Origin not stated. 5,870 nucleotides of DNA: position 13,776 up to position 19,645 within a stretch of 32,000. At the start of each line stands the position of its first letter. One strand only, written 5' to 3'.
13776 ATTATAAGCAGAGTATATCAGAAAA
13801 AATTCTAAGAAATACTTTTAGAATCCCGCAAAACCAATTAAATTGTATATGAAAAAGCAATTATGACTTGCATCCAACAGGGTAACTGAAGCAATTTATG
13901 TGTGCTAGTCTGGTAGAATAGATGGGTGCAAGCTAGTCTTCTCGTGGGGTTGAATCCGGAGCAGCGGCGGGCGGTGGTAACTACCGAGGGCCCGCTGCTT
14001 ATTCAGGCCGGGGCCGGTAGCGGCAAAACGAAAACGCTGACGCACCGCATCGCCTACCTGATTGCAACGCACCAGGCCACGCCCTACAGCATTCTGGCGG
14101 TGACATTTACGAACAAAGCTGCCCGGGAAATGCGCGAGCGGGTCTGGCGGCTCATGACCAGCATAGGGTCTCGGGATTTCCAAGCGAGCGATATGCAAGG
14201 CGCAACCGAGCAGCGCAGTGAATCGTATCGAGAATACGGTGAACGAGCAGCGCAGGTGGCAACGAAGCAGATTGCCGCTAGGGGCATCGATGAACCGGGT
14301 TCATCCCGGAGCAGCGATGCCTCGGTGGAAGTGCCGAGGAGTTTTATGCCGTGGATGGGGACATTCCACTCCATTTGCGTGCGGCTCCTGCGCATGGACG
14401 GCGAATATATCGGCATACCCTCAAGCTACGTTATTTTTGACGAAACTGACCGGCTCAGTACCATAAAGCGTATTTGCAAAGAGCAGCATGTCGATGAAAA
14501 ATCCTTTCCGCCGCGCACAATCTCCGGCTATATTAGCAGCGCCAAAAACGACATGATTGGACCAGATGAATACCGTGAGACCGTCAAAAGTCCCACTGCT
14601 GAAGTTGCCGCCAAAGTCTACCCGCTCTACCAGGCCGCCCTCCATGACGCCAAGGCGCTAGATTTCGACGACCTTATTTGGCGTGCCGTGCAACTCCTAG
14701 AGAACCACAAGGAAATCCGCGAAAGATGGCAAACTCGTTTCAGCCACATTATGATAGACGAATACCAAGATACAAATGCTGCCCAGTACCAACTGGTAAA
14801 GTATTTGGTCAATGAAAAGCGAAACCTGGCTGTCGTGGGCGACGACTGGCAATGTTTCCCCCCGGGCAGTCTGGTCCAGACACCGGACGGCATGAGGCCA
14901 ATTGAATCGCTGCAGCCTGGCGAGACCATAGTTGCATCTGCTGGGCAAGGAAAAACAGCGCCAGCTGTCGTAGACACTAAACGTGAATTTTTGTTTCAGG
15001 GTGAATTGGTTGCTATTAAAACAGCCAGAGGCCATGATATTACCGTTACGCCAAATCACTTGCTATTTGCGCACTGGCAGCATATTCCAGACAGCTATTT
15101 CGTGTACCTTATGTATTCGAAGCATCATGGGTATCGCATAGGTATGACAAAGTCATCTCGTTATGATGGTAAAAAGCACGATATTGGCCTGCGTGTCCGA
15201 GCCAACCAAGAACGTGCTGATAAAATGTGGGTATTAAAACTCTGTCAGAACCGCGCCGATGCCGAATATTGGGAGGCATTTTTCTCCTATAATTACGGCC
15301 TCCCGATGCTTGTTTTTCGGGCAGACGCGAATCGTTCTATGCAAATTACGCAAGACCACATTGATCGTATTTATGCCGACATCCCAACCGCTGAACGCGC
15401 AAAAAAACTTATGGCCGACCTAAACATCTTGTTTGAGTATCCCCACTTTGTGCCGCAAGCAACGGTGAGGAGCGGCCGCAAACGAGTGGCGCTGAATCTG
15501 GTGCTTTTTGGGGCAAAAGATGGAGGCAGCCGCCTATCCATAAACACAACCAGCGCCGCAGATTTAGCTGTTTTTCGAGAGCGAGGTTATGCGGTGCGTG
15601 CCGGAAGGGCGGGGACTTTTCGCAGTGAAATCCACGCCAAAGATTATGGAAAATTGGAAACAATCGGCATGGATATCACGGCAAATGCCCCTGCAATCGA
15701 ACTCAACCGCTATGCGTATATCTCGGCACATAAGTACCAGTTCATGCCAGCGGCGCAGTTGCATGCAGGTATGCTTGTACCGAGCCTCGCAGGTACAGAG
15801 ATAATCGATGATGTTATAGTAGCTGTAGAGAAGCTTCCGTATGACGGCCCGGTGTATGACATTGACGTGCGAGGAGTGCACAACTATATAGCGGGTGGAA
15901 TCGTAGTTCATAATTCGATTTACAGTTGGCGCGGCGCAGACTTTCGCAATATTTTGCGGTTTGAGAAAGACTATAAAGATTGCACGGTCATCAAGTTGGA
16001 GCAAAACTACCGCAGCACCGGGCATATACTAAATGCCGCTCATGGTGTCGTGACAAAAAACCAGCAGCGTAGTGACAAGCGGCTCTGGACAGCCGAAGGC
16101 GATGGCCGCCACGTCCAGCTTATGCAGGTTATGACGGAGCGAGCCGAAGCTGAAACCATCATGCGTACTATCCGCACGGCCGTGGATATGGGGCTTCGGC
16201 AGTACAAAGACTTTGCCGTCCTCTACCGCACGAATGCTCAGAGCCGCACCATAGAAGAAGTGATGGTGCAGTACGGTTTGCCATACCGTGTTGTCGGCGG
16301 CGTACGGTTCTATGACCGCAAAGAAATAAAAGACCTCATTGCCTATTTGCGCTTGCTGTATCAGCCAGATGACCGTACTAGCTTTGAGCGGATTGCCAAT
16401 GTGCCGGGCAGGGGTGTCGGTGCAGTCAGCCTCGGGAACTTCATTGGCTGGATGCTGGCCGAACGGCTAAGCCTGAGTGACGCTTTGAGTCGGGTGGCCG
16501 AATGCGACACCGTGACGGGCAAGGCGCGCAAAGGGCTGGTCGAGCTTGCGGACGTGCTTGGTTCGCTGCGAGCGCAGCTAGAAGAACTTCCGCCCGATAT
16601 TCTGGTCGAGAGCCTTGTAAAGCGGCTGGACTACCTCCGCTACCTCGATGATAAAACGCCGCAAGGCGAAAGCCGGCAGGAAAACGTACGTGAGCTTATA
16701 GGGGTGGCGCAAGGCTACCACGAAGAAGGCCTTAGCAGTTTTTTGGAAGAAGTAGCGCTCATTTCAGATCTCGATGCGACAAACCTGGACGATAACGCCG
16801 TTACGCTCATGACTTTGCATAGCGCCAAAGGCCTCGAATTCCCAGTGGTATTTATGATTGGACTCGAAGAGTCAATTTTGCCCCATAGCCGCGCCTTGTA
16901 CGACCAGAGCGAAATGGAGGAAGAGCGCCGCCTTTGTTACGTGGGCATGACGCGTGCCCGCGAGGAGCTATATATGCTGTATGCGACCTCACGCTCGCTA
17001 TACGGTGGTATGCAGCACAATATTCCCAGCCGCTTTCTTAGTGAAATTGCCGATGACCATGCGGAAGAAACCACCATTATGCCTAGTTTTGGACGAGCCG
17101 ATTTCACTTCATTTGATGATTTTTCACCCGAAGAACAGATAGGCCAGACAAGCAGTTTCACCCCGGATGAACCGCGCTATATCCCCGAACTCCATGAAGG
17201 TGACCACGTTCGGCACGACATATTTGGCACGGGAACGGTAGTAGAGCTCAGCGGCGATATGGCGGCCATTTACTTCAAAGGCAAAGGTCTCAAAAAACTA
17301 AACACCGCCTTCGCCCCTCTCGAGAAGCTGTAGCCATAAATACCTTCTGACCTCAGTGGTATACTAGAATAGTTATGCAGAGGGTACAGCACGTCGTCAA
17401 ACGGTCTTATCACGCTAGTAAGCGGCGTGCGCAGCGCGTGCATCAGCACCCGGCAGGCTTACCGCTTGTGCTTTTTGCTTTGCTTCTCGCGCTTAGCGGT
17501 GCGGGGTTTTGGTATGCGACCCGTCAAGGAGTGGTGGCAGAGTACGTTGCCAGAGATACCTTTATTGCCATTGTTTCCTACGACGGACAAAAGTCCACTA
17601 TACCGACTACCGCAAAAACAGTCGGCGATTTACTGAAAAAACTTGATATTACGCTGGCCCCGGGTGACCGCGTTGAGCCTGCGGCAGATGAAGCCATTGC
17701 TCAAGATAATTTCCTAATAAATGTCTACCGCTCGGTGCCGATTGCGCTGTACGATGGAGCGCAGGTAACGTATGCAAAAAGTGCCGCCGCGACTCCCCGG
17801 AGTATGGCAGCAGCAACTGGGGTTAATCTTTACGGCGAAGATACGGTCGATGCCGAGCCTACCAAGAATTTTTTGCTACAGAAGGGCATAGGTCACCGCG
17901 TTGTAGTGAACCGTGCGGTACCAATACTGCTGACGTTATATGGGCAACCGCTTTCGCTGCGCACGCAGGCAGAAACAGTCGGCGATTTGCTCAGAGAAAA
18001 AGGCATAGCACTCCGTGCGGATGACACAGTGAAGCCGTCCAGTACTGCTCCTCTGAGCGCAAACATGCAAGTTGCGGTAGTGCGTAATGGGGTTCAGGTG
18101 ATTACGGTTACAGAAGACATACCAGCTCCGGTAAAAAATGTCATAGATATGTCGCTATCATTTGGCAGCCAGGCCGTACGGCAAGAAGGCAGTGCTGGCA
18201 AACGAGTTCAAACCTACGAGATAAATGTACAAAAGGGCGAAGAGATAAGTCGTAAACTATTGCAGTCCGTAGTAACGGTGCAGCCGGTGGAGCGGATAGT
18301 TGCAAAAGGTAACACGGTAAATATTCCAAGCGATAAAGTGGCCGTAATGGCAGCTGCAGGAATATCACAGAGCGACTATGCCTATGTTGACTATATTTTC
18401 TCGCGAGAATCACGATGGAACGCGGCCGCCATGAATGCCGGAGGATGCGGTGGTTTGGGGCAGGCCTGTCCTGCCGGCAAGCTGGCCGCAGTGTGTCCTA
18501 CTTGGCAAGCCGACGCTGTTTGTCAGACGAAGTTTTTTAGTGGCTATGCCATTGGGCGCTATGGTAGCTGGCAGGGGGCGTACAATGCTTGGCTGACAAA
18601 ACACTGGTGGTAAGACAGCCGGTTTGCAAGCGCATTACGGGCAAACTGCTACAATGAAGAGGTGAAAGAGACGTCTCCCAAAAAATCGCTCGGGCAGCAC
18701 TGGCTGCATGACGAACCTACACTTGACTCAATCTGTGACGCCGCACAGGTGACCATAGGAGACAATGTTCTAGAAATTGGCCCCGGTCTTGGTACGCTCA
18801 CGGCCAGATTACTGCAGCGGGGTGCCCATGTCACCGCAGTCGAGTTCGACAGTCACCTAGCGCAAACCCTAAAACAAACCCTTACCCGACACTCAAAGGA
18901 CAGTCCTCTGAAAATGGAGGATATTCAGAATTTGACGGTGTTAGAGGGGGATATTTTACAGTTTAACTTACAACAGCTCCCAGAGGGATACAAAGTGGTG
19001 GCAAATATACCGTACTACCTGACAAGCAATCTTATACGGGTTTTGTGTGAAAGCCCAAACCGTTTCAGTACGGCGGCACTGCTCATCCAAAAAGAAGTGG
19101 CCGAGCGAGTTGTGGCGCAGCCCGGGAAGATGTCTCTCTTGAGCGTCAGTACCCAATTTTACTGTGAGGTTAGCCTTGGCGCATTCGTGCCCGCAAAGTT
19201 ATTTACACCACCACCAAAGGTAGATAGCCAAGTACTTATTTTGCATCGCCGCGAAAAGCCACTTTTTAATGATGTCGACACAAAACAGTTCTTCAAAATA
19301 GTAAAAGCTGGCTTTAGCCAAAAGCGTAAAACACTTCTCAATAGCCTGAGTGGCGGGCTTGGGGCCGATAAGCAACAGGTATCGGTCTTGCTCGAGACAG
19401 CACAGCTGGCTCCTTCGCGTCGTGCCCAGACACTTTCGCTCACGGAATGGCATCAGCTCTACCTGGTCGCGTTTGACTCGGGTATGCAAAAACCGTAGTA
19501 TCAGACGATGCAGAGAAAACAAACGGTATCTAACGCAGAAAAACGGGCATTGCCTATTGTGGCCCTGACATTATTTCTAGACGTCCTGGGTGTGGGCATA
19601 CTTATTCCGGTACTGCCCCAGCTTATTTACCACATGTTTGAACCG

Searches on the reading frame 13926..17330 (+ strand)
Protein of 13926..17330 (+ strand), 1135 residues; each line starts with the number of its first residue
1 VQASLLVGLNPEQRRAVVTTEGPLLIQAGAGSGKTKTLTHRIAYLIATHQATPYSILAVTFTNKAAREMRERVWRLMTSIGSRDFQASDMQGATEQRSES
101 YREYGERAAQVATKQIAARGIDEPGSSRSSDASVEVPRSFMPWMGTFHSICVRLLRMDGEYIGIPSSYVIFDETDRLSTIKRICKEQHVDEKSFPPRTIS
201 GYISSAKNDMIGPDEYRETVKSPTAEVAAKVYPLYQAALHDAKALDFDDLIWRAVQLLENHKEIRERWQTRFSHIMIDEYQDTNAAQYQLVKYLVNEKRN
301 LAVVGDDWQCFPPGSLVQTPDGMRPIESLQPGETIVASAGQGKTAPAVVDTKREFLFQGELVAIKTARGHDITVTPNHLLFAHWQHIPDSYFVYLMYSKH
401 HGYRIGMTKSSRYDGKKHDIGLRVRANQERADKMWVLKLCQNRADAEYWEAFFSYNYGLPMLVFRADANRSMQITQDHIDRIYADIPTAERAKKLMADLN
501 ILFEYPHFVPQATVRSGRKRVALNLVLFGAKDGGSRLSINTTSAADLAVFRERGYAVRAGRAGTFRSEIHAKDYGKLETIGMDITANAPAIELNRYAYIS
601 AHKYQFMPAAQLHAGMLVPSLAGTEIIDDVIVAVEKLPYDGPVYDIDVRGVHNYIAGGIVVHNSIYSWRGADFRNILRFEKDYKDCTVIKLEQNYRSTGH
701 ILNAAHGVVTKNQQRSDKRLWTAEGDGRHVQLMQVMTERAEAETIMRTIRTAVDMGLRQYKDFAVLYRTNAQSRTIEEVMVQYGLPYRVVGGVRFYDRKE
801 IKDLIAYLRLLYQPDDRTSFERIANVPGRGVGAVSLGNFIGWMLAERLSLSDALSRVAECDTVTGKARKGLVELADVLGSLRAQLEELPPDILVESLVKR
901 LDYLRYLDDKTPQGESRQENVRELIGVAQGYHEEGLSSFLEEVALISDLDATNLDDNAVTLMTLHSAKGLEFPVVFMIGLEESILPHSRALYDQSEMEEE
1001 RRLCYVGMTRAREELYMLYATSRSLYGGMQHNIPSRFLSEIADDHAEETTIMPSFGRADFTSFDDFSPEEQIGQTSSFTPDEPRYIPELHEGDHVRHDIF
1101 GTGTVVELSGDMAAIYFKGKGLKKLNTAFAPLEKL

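Call 8: search_protein_families(library=pfam, proteins=[window:13926-17330:+], max_evalue=0.0001)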
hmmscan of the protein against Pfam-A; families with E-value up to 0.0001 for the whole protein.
window:13926-17330:+ (1135 aa): 9 families
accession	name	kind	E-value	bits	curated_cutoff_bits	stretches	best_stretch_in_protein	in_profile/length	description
PF00580.27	UvrD-helicase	-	1.6e-82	277.7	23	1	9-310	1-251/271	UvrD/REP helicase N-terminal domain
PF13361.12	UvrD_C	-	1.7e-69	235.3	25.6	1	689-1021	1-349/350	UvrD-like helicase C-terminal domain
PF13245.12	AAA_19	-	4.7e-22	79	25.1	1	13-312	1-131/134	AAA domain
PF14890.11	Intein_splicing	-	1.1e-10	42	35.8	1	504-663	95-155/155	Intein splicing domain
PF13538.12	UvrD_C_2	-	2.1e-10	40.8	27.4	1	959-1017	2-51/52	UvrD-like helicase C-terminal domain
PF01079.26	Hint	-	3.3e-09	37.1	29.7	1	307-388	10-94/213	Hint module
PF21196.3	PcrA_UvrD_tudor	-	2.1e-08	34.3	23.9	1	1092-1134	2-48/48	PcrA/UvrD tudor domain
PF01443.25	Viral_helicase1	-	7.7e-07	29.6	21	0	895-1017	116-226/228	Viral superfamily 1 RNA helicase core domain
PF13403.11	Hint_2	-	1.7e-05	25.7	28.4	0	310-342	2-34/147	Hint domain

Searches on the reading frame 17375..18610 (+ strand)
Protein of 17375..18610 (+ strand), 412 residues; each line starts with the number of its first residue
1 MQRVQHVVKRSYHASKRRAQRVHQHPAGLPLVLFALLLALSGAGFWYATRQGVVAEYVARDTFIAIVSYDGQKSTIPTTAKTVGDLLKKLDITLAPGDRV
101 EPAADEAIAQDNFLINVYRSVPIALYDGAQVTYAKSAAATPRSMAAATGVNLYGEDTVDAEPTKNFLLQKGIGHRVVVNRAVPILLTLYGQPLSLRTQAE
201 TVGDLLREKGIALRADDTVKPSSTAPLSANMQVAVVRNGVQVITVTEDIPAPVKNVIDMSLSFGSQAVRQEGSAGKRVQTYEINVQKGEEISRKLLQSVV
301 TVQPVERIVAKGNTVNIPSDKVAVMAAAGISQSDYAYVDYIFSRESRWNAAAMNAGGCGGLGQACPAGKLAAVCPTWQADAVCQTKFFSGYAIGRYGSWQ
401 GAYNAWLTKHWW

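Call 8: search_protein_families(library=pfam, proteins=[window:17375-18610:+], max_evalue=0.0001)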
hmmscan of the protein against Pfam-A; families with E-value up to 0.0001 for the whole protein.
window:17375-18610:+ (412 aa): 2 families
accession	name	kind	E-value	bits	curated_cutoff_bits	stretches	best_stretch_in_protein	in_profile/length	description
PF03990.20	DUF348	-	3e-24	84.9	24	2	67-105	3-41/41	G5-linked-Ubiquitin-like domain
PF07501.17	G5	-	4.8e-18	65.6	23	1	242-312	3-73/75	G5 domain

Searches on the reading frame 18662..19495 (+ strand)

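Call 8: search_protein_families(library=pfam, proteins=[window:18662-19495:+], max_evalue=0.0001)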
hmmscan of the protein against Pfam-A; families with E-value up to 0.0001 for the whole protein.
window:18662-19495:+ (278 aa): 1 family
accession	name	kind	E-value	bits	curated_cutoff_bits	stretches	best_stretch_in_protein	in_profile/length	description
PF00398.26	RrnaAD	-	2.3e-56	191.2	24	1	7-265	5-256/263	Ribosomal RNA adenine dimethylase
